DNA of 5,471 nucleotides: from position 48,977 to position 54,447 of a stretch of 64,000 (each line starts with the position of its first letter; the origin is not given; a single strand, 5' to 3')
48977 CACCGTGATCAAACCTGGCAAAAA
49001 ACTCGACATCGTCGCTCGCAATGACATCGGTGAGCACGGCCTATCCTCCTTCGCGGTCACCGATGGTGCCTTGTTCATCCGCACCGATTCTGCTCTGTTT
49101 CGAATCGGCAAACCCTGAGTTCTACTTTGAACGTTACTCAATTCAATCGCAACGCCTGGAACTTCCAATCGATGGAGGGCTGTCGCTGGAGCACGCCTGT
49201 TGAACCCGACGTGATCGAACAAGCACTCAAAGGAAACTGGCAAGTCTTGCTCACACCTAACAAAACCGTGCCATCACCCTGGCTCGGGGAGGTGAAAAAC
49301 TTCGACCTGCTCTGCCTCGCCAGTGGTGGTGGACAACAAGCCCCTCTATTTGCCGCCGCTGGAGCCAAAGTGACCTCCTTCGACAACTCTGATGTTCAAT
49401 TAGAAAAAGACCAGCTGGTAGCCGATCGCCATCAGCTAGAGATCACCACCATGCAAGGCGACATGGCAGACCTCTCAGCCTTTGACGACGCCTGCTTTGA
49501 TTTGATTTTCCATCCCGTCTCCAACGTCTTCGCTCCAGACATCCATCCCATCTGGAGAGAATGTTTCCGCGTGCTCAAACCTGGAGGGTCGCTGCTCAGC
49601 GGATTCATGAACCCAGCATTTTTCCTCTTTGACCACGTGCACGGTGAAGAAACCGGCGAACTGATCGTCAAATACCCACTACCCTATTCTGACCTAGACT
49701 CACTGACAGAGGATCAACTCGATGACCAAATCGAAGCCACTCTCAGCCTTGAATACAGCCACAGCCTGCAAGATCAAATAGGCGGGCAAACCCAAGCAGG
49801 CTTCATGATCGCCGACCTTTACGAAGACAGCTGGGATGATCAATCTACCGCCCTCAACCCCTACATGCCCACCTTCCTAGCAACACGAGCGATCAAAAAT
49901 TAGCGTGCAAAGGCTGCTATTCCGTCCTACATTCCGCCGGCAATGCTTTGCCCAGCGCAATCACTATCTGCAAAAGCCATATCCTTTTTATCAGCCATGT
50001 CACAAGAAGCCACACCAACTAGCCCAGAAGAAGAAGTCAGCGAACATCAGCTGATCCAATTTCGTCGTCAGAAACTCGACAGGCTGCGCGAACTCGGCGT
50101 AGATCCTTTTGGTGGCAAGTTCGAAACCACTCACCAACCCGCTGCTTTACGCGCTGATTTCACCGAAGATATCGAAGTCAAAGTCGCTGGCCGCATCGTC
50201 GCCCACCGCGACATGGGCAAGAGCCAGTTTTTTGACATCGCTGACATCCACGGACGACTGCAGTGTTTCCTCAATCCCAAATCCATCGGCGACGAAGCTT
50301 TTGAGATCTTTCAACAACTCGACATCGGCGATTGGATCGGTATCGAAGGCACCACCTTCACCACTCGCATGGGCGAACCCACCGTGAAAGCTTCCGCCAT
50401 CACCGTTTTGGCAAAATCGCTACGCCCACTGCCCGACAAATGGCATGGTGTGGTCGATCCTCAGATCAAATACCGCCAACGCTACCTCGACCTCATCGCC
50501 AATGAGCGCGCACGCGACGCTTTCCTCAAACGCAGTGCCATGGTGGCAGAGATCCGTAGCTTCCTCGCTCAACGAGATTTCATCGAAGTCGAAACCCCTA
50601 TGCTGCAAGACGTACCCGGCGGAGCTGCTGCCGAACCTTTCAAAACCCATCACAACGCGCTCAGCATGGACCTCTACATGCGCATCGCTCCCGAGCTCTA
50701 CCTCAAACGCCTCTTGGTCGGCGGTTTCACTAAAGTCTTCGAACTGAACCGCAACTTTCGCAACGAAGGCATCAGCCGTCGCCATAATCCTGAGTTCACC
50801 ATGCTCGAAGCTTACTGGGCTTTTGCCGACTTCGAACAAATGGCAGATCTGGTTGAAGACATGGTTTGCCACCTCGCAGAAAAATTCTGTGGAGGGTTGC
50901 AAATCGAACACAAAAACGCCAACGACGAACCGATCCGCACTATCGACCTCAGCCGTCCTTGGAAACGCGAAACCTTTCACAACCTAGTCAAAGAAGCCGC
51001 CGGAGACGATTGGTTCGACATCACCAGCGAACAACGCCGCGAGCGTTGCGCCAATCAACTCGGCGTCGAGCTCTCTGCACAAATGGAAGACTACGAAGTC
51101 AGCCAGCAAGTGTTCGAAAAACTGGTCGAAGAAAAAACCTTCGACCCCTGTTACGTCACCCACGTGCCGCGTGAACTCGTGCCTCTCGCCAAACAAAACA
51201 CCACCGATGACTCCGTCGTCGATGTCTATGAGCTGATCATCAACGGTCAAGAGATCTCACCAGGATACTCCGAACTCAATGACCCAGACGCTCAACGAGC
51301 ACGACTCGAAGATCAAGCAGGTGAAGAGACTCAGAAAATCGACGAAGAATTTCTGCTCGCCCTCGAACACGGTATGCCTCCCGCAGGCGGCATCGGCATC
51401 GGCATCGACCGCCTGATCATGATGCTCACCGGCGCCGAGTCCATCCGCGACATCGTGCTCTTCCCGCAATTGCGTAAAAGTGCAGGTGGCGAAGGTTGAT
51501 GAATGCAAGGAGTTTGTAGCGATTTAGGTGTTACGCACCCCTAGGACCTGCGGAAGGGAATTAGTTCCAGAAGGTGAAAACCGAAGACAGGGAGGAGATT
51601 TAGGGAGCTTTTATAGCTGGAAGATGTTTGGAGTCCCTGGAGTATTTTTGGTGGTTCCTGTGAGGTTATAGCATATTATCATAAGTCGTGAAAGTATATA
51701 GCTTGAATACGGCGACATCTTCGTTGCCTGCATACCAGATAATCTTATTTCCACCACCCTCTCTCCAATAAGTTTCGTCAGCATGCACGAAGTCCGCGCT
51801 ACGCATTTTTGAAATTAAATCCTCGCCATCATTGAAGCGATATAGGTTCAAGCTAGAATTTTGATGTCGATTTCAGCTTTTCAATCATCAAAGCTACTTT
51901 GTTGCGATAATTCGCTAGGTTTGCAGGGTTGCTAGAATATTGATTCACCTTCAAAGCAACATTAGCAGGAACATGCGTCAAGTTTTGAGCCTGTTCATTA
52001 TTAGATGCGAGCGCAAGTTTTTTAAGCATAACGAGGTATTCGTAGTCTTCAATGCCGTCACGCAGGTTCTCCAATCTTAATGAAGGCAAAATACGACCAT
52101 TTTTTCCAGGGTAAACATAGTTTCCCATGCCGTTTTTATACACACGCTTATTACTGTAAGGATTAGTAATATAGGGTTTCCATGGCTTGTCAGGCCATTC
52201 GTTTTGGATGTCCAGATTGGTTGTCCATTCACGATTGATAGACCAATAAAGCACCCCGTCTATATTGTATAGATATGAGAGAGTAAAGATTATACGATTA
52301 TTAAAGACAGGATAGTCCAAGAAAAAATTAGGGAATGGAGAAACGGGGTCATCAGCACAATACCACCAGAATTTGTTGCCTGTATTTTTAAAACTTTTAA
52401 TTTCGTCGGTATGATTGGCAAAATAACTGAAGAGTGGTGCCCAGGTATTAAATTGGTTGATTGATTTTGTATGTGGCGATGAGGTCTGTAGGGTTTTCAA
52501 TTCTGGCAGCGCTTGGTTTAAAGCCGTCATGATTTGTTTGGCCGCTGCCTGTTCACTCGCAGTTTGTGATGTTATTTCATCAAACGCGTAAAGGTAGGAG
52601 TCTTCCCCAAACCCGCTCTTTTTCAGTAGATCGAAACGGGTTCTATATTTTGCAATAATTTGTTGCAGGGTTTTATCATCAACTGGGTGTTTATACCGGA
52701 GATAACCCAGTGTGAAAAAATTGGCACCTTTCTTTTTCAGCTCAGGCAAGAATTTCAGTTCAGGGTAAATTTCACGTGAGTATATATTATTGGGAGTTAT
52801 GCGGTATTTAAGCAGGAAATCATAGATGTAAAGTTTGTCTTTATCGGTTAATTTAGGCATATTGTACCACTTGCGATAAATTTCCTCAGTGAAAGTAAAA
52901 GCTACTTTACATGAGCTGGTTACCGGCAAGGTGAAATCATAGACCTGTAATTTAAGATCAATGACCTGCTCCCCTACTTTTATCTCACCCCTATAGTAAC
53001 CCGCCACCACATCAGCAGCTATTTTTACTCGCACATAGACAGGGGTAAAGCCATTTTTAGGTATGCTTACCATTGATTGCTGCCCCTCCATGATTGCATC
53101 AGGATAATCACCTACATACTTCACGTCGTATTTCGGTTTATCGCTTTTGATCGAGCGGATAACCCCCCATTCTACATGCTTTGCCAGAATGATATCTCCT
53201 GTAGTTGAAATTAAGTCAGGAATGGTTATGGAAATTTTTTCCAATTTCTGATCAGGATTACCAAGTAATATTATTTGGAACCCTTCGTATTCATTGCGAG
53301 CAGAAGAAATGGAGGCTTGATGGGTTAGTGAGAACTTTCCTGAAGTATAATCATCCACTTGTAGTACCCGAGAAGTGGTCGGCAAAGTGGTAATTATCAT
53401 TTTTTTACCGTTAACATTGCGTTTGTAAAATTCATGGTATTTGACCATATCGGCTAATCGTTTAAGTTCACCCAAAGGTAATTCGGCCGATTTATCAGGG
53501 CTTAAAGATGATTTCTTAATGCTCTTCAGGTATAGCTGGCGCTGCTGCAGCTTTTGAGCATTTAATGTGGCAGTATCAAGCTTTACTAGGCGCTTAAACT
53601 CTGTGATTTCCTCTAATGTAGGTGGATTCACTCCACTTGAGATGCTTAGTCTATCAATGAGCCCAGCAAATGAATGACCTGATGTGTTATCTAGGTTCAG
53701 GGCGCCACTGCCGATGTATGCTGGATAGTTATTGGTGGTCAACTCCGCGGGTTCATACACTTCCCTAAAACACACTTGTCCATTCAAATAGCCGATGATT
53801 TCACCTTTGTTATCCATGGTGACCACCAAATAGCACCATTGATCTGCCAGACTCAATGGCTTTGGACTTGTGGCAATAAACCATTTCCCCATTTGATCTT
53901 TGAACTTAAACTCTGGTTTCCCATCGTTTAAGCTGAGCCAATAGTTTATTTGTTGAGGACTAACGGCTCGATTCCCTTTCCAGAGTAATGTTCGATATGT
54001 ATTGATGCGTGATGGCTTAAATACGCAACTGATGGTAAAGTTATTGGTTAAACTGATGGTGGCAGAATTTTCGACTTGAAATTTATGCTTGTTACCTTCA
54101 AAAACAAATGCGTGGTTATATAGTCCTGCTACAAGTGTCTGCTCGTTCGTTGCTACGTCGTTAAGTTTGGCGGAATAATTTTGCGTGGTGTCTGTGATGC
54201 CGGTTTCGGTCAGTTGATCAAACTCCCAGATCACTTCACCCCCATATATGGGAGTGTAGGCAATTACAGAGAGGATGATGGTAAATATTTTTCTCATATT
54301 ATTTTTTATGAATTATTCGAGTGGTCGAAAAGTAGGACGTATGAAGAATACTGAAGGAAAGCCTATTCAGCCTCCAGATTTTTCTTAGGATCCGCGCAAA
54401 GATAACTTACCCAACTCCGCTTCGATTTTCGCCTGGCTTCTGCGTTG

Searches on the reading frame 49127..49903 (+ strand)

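Call 69: search_protein_families(library=pfam, proteins=[window:49127-49903:+], max_evalue=0.001)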
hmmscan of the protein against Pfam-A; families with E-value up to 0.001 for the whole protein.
window:49127-49903:+ (258 aa): 5 families
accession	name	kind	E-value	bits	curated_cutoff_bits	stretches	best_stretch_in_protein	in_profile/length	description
PF08241.18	Methyltransf_11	-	8.7e-16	58.8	21.2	1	62-157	1-94/95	Methyltransferase domain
PF13649.12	Methyltransf_25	-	2.8e-13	50.8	27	1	62-154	2-97/97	Methyltransferase domain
PF13847.12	Methyltransf_31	-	8.5e-08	32.4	27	1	64-162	10-113/145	Methyltransferase domain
PF08242.18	Methyltransf_12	-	0.0001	23.4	30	1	65-156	4-98/98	Methyltransferase domain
PF01209.24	Ubie_methyltran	-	0.00072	19.4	20.1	0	80-157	73-150/233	ubiE/COQ5 methyltransferase family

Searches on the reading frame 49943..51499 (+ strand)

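Call 69: search_protein_families(library=pfam, proteins=[window:49943-51499:+], max_evalue=0.001)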
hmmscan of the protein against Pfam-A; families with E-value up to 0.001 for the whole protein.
window:49943-51499:+ (518 aa): 3 families
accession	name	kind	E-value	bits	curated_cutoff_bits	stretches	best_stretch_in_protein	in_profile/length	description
PF00152.25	tRNA-synt_2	-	7.3e-88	295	25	1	173-510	2-307/308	tRNA synthetases class II (D, K and N)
PF01336.31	tRNA_anti-codon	-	7.4e-15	55.1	27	1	79-156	1-75/75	OB-fold nucleic acid binding domain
PF01409.25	tRNA-synt_2d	-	0.00017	21.6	19.8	0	482-505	213-236/246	tRNA synthetases class II core domain (F)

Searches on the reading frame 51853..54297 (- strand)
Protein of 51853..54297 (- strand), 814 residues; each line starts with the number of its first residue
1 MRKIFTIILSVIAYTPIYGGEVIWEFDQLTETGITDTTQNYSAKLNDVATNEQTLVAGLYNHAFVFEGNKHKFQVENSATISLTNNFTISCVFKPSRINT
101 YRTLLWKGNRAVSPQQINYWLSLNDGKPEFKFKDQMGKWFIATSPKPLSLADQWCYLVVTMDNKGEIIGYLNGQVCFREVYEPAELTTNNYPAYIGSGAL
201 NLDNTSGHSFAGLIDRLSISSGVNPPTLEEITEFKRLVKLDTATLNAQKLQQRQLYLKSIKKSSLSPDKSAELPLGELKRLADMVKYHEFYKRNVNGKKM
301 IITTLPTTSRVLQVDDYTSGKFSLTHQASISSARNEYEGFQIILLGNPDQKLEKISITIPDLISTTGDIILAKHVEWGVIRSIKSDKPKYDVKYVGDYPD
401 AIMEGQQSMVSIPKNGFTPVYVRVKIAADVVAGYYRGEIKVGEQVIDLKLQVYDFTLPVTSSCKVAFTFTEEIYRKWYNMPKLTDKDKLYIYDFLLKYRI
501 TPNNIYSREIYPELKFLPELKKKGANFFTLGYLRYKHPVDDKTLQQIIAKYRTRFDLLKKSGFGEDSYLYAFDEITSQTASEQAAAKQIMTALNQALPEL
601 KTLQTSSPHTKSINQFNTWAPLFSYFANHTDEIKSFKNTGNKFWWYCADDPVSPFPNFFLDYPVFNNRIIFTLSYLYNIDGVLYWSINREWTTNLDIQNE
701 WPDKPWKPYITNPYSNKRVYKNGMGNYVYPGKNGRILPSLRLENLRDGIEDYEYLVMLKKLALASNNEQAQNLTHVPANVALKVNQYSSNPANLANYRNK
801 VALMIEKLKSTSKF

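Call 69: search_protein_families(library=pfam, proteins=[window:51853-54297:-], max_evalue=0.001)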
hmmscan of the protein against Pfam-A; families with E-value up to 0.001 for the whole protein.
window:51853-54297:- (814 aa): 3 families
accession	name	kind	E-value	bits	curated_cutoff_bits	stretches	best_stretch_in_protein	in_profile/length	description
PF13320.12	GH123_cat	-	3.7e-19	69.7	23.1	1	538-757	125-323/324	Glycoside hydrolase 123, catalytic domain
PF13385.13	Laminin_G_3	-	4e-16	59.9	27.6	1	68-222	2-143/151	Concanavalin A-like lectin/glucanases superfamily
PF22680.2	Glyco_hydro_123_N_2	-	2.6e-09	37.5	27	1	339-441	34-140/142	Glycoside hydrolase 123 N-terminal domain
